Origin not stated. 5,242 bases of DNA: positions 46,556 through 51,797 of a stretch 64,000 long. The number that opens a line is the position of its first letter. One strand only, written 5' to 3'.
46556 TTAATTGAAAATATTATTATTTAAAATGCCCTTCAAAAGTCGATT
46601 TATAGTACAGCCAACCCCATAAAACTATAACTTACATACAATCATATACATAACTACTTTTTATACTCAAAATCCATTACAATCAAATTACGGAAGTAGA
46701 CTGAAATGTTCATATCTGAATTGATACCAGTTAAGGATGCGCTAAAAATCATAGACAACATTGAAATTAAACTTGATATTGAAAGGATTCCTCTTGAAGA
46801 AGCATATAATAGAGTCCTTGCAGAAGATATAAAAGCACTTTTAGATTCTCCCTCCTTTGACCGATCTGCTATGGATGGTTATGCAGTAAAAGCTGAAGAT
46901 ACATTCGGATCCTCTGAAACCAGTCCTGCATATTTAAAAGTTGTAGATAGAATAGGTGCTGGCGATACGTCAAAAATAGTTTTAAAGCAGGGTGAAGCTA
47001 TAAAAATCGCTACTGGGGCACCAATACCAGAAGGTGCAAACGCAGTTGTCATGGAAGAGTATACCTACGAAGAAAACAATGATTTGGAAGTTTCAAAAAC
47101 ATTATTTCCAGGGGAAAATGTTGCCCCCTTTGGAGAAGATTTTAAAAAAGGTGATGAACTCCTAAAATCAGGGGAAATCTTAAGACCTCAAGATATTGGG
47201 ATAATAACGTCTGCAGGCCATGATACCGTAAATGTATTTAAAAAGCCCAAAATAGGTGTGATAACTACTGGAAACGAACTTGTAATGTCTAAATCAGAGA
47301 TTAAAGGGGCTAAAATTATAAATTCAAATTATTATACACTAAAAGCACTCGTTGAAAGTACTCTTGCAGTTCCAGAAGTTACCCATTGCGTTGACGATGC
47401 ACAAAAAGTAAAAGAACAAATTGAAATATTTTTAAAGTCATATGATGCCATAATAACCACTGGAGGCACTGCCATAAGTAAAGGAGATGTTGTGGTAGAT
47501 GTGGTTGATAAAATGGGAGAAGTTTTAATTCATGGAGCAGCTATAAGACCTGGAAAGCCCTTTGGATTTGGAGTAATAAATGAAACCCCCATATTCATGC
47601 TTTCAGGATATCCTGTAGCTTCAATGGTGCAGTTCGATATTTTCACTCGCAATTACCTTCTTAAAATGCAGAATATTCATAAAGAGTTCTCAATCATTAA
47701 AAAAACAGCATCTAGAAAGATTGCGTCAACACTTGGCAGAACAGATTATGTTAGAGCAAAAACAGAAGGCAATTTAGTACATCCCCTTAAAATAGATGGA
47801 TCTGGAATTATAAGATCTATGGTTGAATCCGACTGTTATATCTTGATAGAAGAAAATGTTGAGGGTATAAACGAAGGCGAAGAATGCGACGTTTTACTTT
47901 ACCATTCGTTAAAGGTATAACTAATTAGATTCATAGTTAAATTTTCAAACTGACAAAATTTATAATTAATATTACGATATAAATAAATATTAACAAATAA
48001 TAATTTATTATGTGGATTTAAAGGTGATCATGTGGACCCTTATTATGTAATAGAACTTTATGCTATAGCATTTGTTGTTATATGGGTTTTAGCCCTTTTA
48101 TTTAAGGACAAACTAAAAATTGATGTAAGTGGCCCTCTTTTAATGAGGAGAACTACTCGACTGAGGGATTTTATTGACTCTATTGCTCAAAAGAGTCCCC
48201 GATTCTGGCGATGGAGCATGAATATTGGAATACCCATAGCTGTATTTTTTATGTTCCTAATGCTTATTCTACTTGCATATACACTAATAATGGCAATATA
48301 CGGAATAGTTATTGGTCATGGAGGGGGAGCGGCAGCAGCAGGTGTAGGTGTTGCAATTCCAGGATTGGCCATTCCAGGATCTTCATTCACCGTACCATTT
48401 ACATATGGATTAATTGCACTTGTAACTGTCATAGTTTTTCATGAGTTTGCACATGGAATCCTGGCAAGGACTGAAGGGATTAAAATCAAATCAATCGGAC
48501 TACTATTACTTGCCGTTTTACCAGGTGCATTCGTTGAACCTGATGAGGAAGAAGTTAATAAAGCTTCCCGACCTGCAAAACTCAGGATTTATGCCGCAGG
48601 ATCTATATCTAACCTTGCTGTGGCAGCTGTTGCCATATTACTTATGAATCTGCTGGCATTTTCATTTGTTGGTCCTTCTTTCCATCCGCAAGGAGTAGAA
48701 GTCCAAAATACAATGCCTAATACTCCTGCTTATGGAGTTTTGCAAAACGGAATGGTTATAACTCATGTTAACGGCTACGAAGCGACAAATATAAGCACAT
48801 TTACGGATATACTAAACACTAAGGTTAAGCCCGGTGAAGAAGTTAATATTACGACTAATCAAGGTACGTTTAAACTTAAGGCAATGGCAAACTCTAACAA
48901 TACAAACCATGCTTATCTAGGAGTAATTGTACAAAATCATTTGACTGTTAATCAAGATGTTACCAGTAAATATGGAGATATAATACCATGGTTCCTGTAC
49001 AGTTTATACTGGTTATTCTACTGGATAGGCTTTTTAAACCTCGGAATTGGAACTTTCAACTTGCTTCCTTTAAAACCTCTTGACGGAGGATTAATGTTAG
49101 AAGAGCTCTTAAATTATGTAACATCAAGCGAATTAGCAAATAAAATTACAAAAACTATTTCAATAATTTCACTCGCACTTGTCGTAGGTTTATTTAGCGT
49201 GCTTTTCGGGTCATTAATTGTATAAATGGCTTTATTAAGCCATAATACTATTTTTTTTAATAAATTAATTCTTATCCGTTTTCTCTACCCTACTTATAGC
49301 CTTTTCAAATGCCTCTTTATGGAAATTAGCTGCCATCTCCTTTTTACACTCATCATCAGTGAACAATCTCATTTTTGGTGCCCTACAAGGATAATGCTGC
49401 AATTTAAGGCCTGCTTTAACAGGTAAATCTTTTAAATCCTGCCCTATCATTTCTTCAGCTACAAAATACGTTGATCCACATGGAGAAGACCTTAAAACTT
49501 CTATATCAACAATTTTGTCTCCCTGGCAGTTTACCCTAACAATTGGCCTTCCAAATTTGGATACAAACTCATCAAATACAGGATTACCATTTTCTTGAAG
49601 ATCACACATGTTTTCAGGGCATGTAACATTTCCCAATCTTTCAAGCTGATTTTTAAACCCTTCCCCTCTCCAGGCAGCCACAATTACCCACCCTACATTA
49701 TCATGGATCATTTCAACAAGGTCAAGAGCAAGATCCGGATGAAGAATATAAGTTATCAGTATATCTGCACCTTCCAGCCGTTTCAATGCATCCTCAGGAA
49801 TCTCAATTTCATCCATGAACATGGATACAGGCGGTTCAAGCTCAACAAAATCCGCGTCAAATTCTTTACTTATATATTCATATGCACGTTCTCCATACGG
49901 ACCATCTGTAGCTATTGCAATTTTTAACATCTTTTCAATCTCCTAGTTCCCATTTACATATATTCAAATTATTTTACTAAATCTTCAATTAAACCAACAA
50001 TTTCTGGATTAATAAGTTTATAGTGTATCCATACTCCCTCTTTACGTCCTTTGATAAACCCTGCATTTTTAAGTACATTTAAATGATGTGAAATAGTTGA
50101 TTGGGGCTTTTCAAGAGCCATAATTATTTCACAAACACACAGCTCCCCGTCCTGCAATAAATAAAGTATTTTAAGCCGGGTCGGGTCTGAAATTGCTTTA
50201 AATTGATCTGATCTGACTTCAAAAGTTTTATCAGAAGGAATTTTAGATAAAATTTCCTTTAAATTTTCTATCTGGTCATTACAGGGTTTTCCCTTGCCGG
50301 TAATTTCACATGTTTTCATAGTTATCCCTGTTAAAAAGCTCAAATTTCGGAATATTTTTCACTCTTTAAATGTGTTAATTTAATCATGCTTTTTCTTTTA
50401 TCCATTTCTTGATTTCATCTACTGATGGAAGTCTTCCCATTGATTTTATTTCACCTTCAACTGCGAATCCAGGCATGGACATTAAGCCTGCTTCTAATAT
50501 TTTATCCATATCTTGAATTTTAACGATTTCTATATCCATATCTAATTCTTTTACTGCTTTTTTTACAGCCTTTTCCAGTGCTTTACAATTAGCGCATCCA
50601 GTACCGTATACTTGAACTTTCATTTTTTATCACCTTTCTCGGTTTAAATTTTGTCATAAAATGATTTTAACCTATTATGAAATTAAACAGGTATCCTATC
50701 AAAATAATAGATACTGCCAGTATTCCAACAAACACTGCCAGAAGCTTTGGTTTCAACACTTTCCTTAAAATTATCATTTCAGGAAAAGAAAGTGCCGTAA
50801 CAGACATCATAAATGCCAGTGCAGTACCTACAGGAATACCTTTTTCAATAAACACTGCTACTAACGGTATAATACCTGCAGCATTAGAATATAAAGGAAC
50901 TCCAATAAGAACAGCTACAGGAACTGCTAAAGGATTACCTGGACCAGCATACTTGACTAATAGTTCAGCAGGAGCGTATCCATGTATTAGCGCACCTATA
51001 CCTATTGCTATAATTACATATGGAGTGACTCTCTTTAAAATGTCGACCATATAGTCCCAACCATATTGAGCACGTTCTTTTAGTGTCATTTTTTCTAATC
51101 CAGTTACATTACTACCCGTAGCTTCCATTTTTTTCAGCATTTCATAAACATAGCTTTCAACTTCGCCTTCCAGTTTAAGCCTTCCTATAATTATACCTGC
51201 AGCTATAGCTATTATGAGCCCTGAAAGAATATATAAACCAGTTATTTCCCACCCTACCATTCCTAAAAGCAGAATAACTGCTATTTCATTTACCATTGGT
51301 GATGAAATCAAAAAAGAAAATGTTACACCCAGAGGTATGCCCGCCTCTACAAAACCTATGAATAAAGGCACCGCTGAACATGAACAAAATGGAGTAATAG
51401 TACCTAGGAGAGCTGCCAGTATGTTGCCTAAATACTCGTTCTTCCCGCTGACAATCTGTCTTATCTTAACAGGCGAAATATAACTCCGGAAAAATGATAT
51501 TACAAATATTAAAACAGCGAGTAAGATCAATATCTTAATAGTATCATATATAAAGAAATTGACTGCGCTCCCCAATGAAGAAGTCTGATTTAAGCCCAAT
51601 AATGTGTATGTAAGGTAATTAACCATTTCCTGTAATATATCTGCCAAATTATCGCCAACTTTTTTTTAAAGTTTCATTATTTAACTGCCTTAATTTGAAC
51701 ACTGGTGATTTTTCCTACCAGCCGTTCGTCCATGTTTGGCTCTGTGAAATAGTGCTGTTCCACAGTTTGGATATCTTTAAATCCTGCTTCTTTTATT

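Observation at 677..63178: Window-wide family of modular A-tract/T-tract mini-hairpins packed into arrays at 10 or more loci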

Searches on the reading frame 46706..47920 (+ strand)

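Call 37: search_protein_families(library=pfam, proteins=[window:46706-47920:+], max_evalue=0.00001)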
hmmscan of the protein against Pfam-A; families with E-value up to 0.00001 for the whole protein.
window:46706-47920:+ (404 aa): 3 families
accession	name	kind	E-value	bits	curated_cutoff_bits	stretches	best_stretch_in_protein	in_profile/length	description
PF03453.22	MoeA_N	-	1.6e-48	164.8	30.8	1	7-171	1-160/160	MoeA N-terminal region (domain I and II)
PF00994.29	MoCF_biosynth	-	1.1e-24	87.2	26.6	1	184-318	1-142/144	Probable molybdopterin binding domain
PF03454.20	MoeA_C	-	1e-17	64.6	22.1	1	335-398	4-71/72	MoeA C-terminal region (domain IV)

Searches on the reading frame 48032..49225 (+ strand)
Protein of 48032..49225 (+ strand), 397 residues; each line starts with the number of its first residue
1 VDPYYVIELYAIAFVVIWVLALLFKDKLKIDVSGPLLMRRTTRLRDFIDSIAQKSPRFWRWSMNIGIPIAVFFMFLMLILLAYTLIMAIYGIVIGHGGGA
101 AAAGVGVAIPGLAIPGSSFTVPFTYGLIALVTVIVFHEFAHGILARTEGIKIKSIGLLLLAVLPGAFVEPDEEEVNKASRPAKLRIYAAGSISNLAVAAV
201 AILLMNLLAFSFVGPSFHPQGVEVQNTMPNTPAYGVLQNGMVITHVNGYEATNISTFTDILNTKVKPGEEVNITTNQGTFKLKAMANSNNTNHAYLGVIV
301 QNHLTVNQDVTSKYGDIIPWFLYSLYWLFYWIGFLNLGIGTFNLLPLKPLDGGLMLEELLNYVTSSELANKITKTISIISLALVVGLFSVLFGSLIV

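Call 37: search_protein_families(library=pfam, proteins=[window:48032-49225:+], max_evalue=0.00001)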
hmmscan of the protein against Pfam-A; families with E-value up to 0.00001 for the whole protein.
window:48032-49225:+ (397 aa): 1 family
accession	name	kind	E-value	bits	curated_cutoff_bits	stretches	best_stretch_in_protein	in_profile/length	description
PF02163.28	Peptidase_M50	-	1.7e-29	103.2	27.2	1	125-386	1-220/221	Peptidase family M50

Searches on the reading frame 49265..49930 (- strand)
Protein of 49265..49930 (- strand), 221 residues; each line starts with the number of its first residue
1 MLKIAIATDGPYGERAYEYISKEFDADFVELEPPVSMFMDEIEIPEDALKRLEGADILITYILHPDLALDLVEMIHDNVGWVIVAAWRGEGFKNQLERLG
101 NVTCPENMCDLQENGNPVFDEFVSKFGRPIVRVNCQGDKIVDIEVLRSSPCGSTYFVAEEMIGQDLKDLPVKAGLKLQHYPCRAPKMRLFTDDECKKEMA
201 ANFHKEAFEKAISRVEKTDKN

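Call 37: search_protein_families(library=pfam, proteins=[window:49265-49930:-], max_evalue=0.00001)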
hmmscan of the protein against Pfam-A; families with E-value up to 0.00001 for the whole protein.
window:49265-49930:- (221 aa): 1 family
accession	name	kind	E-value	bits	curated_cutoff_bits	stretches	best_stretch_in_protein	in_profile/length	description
PF02593.20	DUF166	-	2.3e-72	243.6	24.4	1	6-213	2-220/221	Domain of unknown function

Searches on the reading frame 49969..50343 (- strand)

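Call 37: search_protein_families(library=pfam, proteins=[window:49969-50343:-], max_evalue=0.00001)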
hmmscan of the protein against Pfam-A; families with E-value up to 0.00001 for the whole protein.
window:49969-50343:- (124 aa): 2 families
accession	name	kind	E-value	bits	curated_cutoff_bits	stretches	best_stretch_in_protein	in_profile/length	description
PF01022.26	HTH_5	-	1.4e-21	76.5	22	1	53-98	1-46/47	Bacterial regulatory protein, arsR family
PF12840.13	HTH_20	-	3e-08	34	27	1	51-99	1-50/51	Helix-turn-helix domain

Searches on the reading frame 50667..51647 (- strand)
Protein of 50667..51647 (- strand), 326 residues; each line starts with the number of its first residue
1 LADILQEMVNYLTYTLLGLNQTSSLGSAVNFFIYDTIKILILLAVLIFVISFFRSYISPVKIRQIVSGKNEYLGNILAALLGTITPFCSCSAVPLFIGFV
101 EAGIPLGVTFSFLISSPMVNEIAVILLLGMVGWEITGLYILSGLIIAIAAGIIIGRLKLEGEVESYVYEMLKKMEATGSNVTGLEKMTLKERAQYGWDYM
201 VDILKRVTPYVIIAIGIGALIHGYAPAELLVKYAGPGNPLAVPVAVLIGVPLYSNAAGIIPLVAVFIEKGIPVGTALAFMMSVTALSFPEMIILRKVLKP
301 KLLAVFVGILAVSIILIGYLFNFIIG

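Call 38: search_protein_families(library=pfam, proteins=[window:50667-51647:-], max_evalue=0.00001)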
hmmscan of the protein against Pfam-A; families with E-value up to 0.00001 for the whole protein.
window:50667-51647:- (326 aa): 1 family
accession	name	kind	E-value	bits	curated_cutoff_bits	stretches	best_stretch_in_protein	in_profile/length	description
PF03773.19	ArsP_1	-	5.4e-78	262.6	32.3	1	25-323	2-294/294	Predicted permease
